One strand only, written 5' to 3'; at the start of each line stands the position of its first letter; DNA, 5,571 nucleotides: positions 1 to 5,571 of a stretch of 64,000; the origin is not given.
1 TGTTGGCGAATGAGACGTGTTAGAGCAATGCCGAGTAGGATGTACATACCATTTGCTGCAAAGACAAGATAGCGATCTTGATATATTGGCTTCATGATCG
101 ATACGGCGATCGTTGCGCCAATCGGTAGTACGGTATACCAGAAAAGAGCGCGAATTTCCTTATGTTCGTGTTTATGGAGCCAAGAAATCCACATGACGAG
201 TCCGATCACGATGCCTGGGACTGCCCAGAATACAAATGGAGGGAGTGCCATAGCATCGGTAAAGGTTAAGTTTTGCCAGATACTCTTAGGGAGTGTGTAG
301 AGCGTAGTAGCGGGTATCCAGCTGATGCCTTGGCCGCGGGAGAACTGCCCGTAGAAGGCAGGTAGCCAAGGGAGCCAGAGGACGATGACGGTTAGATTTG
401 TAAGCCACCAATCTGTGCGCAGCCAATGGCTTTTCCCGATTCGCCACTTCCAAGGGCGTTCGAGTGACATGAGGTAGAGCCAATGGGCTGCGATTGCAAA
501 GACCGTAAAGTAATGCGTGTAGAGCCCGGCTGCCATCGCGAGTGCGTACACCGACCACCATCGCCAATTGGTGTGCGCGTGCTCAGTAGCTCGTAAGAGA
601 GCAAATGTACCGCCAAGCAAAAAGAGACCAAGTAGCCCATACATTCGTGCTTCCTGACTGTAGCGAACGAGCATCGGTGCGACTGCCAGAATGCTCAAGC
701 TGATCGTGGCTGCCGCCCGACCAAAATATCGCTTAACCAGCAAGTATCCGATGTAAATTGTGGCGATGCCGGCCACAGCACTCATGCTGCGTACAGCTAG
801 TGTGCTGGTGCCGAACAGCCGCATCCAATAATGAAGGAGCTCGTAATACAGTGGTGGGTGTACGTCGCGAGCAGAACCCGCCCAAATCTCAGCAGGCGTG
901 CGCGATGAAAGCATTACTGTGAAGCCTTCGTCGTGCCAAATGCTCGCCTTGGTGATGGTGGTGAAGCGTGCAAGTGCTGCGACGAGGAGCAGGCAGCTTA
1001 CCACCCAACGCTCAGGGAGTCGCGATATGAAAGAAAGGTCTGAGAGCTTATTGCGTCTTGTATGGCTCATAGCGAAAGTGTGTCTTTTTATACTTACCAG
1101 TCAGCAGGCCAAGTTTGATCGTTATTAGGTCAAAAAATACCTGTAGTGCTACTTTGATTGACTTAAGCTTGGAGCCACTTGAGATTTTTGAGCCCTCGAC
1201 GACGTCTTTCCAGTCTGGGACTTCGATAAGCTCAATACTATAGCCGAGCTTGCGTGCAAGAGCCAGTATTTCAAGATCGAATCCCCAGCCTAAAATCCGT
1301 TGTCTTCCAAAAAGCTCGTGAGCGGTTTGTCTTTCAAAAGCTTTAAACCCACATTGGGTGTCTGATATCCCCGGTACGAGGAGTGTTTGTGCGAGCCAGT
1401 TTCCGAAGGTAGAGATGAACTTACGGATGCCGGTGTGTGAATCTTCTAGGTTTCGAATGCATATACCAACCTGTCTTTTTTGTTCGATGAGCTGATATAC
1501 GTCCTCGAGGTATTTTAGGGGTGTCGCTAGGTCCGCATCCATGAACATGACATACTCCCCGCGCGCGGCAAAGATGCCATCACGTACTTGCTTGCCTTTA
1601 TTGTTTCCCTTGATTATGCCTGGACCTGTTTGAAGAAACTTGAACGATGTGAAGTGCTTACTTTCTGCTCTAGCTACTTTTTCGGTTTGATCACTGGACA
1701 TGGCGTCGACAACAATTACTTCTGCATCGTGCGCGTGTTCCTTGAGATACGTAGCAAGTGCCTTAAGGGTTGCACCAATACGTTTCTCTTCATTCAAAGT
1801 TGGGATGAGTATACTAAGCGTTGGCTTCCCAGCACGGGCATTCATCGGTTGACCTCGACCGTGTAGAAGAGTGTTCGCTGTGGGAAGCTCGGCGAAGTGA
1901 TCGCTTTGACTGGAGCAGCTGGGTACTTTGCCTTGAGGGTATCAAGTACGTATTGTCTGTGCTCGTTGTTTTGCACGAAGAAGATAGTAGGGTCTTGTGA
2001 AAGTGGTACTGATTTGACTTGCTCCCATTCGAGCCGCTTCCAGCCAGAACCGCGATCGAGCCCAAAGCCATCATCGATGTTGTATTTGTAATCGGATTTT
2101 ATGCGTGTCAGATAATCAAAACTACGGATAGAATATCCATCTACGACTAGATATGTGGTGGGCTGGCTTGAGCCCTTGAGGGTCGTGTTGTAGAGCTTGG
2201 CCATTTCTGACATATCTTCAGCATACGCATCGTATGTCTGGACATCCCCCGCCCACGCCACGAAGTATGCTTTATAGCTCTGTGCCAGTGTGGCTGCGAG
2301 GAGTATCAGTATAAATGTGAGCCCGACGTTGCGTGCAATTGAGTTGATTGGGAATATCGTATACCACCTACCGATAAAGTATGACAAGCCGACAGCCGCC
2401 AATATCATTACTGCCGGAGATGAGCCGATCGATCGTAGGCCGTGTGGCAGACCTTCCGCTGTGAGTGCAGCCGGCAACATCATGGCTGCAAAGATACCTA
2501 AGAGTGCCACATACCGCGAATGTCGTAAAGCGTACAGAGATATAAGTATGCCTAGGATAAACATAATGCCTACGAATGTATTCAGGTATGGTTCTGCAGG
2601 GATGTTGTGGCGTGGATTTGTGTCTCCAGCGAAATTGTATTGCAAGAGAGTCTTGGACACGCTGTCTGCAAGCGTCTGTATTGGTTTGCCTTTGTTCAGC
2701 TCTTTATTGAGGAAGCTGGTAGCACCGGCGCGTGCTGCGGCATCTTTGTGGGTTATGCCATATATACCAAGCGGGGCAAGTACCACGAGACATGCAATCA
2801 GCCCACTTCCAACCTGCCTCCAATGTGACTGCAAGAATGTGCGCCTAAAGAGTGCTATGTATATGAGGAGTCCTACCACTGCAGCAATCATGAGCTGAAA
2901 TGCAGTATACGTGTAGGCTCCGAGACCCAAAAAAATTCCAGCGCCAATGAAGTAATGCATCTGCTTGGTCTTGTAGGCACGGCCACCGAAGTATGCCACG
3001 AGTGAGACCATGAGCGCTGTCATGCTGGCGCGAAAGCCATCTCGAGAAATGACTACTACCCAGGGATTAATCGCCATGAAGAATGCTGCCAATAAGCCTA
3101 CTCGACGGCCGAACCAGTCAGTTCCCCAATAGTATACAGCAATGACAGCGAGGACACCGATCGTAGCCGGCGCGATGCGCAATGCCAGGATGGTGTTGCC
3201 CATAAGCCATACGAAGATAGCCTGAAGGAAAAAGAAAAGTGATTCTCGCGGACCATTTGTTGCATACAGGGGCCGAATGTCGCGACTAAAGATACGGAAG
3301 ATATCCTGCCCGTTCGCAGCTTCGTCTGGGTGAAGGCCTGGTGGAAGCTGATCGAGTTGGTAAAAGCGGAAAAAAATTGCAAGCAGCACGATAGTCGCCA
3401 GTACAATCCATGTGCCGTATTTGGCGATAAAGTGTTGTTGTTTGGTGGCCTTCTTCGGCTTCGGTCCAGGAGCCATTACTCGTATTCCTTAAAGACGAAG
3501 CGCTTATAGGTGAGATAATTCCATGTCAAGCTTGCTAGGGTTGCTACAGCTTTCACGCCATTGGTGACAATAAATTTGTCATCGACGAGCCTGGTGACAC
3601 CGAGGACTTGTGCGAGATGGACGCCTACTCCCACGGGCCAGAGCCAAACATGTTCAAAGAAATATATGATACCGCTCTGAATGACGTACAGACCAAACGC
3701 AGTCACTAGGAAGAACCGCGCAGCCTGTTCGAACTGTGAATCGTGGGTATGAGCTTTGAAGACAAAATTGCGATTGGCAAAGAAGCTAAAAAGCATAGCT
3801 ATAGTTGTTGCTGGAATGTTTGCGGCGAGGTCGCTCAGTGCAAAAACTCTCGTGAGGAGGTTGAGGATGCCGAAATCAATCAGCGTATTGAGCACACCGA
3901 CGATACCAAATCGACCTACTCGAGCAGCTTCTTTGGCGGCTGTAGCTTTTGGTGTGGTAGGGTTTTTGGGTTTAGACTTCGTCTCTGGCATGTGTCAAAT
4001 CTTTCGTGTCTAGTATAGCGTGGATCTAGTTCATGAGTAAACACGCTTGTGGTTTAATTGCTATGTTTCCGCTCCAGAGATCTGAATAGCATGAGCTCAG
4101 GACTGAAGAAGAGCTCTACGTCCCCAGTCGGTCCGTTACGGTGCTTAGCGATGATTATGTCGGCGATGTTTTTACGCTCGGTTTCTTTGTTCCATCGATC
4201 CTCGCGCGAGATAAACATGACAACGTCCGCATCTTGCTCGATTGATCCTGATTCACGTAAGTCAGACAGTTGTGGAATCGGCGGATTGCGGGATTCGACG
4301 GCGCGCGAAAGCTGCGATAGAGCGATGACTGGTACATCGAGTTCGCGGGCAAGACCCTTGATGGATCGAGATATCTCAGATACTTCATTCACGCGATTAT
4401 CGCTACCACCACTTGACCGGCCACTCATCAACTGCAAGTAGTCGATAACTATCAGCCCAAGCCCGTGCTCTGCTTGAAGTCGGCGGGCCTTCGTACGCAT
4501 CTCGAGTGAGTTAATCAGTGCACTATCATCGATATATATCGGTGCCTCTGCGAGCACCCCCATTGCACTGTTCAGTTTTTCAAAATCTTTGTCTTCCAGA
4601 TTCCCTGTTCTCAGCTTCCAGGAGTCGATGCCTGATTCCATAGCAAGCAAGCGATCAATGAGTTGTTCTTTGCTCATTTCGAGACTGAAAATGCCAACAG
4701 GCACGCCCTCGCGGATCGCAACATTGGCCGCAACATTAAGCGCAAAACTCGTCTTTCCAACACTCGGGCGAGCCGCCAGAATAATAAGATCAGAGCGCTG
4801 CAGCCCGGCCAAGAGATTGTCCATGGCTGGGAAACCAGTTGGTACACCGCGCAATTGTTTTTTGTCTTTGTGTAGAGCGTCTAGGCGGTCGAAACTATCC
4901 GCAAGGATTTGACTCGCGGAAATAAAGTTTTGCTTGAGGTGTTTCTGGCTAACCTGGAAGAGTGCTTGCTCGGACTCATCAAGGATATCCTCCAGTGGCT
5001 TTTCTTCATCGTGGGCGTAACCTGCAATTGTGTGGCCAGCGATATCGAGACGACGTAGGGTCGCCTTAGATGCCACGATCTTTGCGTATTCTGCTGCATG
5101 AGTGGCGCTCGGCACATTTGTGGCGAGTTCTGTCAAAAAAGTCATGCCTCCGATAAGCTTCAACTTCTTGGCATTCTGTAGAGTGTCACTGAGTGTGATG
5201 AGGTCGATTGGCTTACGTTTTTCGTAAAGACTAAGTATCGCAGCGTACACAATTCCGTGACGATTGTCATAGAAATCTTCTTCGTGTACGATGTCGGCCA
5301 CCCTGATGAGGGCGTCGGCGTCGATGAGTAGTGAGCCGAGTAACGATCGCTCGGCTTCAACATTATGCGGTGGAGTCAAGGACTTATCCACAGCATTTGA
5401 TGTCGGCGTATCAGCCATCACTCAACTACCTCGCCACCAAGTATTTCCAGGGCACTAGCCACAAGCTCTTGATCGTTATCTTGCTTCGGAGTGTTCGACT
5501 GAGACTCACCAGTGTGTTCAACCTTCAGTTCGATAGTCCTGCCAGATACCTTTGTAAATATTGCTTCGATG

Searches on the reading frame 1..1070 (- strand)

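Call 36: search_protein_families(library=pfam, proteins=[window:1-1070:-], max_evalue=0.0001)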
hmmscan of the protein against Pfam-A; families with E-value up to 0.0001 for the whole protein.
window:1-1070:- (356 aa): 1 family
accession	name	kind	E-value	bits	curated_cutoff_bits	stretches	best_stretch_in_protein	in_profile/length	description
PF13231.12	PMT_2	-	8.7e-17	62.2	26.1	1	71-234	2-159/160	Dolichyl-phosphate-mannose-protein mannosyltransferase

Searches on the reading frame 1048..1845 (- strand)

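Call 36: search_protein_families(library=pfam, proteins=[window:1048-1845:-], max_evalue=0.0001)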
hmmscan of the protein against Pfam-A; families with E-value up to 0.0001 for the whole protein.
window:1048-1845:- (265 aa): 2 families
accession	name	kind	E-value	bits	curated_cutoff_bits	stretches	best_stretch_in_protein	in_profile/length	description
PF00535.33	Glycos_transf_2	-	6.3e-18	65.7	23.3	1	11-166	1-155/168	Glycosyl transferase family 2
PF13641.12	Glyco_tranf_2_3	-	9e-06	26.3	27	1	8-128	1-118/230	Glycosyltransferase like family 2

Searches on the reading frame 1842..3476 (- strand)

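Call 36: search_protein_families(library=pfam, proteins=[window:1842-3476:-], max_evalue=0.0001)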
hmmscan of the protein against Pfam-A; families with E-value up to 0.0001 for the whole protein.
window:1842-3476:- (544 aa): 1 family
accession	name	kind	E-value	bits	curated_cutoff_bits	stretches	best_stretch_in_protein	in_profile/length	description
PF13231.12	PMT_2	-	2.6e-14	54.2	26.1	1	81-236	6-157/160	Dolichyl-phosphate-mannose-protein mannosyltransferase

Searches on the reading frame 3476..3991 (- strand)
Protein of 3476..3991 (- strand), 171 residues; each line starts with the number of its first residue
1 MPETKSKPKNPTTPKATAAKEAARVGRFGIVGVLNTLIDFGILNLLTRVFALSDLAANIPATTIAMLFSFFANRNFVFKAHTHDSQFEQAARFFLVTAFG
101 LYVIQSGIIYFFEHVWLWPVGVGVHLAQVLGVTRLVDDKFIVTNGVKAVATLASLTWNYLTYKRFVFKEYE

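Call 36: search_protein_families(library=pfam, proteins=[window:3476-3991:-], max_evalue=0.0001)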
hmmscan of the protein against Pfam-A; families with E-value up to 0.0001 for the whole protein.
window:3476-3991:- (171 aa): 1 family
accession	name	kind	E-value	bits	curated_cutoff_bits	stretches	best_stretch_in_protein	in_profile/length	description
PF04138.20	GtrA_DPMS_TM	-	9.2e-22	77.9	26.1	1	27-167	1-117/117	GtrA/DPMS, transmembrane domain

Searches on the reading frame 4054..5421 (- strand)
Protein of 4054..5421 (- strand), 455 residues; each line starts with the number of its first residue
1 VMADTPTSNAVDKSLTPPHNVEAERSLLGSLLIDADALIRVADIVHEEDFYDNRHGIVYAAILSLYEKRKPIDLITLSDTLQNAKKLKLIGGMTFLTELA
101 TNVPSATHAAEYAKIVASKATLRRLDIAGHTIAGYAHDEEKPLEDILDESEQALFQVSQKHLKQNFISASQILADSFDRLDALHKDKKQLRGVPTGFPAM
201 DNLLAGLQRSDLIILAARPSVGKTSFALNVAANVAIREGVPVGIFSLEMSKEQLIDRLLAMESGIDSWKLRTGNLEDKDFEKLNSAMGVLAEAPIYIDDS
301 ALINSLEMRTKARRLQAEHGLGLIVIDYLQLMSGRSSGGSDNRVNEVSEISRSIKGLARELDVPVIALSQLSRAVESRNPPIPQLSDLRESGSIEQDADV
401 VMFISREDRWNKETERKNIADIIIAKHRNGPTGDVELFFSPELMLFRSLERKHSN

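Call 36: search_protein_families(library=pfam, proteins=[window:4054-5421:-], max_evalue=0.0001)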
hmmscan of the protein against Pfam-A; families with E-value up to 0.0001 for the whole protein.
window:4054-5421:- (455 aa): 4 families
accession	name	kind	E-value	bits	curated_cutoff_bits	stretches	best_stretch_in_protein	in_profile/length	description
PF03796.21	DnaB_C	-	2.3e-105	352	27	1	192-447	1-254/255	DnaB-like helicase C terminal domain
PF00772.26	DnaB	-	5.5e-34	116.7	23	1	17-117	2-102/103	DnaB-like helicase N terminal domain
PF13481.12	AAA_25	-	7.9e-15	55.4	27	1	191-371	13-190/195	AAA domain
PF06745.19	ATPase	-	9.8e-05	22.3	26.6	0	193-268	1-77/231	KaiC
